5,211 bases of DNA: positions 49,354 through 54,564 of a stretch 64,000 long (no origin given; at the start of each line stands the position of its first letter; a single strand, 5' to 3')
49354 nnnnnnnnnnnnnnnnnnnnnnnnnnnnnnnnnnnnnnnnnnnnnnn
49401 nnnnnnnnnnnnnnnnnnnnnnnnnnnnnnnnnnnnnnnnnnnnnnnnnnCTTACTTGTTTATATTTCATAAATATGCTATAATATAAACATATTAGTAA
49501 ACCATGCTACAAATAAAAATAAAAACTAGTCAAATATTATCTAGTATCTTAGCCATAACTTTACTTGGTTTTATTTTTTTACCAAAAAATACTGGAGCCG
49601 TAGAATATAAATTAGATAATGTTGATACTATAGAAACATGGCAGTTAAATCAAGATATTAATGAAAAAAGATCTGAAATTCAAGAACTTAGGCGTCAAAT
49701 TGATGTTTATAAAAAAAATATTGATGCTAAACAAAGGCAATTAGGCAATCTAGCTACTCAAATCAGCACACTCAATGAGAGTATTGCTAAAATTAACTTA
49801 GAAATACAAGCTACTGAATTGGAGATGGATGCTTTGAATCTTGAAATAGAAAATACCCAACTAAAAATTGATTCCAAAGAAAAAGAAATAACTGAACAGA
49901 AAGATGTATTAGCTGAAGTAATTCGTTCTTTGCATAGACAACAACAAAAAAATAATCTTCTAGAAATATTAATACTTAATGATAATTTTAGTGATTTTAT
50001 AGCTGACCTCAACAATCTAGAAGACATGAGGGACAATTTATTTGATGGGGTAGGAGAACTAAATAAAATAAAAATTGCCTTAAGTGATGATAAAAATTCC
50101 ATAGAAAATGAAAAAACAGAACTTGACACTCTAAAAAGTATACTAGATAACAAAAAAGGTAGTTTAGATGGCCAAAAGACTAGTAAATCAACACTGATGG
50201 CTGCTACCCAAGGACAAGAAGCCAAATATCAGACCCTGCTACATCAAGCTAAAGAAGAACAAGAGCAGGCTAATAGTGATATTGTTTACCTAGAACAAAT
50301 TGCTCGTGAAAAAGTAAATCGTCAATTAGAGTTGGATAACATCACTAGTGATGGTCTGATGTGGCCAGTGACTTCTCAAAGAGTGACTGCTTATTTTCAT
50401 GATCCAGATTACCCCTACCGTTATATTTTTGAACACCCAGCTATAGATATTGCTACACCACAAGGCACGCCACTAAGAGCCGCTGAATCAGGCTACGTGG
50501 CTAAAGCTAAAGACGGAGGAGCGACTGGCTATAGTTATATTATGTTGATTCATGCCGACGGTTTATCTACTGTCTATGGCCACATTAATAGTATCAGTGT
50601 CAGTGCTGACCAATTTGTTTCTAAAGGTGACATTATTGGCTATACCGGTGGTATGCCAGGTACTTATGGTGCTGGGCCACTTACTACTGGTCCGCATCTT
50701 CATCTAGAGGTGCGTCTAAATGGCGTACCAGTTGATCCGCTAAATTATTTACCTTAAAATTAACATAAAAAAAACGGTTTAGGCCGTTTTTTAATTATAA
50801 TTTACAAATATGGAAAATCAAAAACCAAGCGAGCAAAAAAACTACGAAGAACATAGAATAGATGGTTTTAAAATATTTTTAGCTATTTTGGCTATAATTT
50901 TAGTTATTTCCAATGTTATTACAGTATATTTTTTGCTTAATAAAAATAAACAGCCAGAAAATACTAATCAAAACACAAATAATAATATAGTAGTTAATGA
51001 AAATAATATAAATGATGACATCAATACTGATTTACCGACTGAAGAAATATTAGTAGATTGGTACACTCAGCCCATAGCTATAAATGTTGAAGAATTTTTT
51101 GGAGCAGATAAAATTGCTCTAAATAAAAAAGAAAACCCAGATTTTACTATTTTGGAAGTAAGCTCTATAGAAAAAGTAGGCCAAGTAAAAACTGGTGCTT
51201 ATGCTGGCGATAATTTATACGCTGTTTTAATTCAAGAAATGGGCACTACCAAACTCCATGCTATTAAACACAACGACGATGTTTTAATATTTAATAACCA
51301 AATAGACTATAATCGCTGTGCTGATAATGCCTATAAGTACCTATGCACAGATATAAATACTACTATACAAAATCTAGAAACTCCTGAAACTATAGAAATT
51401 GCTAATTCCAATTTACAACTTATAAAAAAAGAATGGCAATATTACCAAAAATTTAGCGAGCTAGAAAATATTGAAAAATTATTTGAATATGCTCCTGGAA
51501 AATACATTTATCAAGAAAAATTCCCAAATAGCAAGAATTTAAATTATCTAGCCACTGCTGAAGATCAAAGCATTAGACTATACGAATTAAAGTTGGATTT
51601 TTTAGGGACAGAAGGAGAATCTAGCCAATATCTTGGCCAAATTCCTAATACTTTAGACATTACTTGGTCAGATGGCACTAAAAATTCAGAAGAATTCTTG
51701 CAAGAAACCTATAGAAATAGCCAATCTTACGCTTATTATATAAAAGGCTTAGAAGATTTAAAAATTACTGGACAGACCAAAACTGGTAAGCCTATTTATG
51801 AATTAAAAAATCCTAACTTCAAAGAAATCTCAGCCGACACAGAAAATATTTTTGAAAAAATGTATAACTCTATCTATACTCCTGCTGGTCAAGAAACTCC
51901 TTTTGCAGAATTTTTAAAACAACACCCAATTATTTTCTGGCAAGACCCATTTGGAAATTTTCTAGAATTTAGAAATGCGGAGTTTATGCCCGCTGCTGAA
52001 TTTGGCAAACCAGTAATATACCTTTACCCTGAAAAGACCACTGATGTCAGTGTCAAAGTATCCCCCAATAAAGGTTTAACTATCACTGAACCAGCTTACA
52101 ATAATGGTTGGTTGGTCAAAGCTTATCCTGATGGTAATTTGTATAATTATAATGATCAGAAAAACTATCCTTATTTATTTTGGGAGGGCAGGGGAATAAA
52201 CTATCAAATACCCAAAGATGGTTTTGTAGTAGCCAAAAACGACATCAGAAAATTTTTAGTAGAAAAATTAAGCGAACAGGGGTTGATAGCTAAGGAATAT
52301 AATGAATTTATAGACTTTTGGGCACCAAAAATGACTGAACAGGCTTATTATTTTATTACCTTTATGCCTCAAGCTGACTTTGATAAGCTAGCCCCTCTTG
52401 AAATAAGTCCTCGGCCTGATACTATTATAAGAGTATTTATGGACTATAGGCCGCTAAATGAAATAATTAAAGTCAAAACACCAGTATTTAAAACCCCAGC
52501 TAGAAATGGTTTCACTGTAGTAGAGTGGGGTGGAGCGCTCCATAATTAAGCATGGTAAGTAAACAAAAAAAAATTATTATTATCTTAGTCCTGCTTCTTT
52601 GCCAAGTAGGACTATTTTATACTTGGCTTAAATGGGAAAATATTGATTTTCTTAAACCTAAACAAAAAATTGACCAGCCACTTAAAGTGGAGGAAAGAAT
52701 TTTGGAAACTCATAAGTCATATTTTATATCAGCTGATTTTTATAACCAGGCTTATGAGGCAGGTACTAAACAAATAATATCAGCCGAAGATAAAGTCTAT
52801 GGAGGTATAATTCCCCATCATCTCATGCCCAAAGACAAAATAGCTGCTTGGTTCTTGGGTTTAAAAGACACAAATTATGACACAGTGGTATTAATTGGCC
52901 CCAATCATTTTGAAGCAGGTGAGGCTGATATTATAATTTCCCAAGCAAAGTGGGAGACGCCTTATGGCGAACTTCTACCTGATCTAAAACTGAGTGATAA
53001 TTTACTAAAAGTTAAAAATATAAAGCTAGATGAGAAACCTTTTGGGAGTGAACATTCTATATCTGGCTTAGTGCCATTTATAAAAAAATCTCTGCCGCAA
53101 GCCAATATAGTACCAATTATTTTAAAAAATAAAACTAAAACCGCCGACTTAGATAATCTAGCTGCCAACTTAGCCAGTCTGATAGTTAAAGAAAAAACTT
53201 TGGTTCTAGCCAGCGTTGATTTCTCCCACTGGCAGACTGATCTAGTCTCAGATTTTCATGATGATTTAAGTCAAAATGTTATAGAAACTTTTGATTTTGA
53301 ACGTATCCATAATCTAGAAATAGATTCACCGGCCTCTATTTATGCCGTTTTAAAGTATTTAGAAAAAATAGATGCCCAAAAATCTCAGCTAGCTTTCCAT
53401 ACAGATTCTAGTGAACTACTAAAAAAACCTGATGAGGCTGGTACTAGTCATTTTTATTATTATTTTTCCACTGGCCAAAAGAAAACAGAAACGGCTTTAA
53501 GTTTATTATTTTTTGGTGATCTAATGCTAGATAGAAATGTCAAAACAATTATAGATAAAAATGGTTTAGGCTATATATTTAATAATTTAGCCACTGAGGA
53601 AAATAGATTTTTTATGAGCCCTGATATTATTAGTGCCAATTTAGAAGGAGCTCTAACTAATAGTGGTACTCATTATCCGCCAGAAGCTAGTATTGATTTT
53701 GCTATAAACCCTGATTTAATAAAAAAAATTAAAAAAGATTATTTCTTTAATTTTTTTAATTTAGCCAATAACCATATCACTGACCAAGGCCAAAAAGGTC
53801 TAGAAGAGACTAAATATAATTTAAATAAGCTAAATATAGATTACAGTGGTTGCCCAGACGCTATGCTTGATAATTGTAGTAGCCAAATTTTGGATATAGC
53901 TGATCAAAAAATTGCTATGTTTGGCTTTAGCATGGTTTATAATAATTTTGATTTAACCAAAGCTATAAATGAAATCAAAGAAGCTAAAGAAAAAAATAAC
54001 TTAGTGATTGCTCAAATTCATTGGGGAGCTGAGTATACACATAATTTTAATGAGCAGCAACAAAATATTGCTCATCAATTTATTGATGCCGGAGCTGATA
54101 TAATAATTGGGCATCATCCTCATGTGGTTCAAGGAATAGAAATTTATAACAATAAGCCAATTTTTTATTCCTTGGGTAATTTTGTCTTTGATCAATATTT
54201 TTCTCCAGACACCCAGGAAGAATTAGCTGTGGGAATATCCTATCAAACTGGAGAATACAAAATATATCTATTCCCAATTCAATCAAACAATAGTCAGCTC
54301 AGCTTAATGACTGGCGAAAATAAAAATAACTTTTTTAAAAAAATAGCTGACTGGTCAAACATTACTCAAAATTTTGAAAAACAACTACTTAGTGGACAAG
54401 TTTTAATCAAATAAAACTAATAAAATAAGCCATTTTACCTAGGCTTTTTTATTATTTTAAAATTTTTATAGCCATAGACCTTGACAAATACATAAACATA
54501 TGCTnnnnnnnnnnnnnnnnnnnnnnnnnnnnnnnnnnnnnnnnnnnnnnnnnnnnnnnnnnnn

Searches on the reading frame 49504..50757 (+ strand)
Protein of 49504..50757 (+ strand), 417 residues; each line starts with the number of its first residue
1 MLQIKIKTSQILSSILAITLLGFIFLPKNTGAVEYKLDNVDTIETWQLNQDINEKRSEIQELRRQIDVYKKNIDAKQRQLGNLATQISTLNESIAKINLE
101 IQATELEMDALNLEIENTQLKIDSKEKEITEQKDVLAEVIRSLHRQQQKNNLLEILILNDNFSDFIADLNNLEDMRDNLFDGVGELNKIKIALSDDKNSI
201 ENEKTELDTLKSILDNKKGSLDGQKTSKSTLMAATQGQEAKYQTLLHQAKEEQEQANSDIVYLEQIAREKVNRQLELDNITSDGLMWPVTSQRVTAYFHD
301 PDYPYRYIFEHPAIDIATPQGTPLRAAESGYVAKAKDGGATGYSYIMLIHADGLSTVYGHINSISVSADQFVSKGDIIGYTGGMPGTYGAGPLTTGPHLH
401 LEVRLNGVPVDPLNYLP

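Call 54: search_protein_families(library=pfam, proteins=[window:49504-50757:+], max_evalue=0.00001)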
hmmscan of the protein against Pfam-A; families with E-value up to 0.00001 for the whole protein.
window:49504-50757:+ (417 aa): 1 family
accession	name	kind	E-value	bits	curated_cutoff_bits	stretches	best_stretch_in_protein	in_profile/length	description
PF01551.29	Peptidase_M23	-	3.8e-24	85.1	28.7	1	311-412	3-96/96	Peptidase family M23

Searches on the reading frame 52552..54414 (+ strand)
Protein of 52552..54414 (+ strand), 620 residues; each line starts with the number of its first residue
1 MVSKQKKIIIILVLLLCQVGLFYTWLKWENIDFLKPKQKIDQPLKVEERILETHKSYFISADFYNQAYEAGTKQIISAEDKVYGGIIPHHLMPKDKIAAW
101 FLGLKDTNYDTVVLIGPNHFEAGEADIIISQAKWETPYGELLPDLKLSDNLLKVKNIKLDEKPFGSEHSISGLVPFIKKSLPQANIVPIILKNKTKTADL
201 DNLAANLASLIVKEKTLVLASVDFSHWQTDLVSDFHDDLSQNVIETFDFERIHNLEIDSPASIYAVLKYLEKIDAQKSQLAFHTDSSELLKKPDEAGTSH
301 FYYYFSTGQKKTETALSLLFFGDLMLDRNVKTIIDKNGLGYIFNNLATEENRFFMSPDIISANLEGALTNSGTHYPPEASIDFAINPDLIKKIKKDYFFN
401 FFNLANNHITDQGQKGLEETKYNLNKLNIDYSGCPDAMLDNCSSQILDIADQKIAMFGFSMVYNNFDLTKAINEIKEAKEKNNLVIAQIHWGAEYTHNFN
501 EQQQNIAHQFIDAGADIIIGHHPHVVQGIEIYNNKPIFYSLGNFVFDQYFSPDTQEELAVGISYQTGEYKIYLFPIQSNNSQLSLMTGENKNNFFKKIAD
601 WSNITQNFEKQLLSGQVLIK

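Call 55: search_protein_families(library=pfam, proteins=[window:52552-54414:+], max_evalue=0.00001)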
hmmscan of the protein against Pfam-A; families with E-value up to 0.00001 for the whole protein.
window:52552-54414:+ (620 aa): 2 families
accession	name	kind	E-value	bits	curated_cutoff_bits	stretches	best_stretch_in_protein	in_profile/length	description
PF09587.15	PGA_cap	-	6.3e-58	196.7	27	1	318-548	2-255/255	Bacterial capsule synthesis protein PGA_cap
PF01875.22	Memo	-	1.4e-27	97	27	1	98-288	51-254/269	Memo-like protein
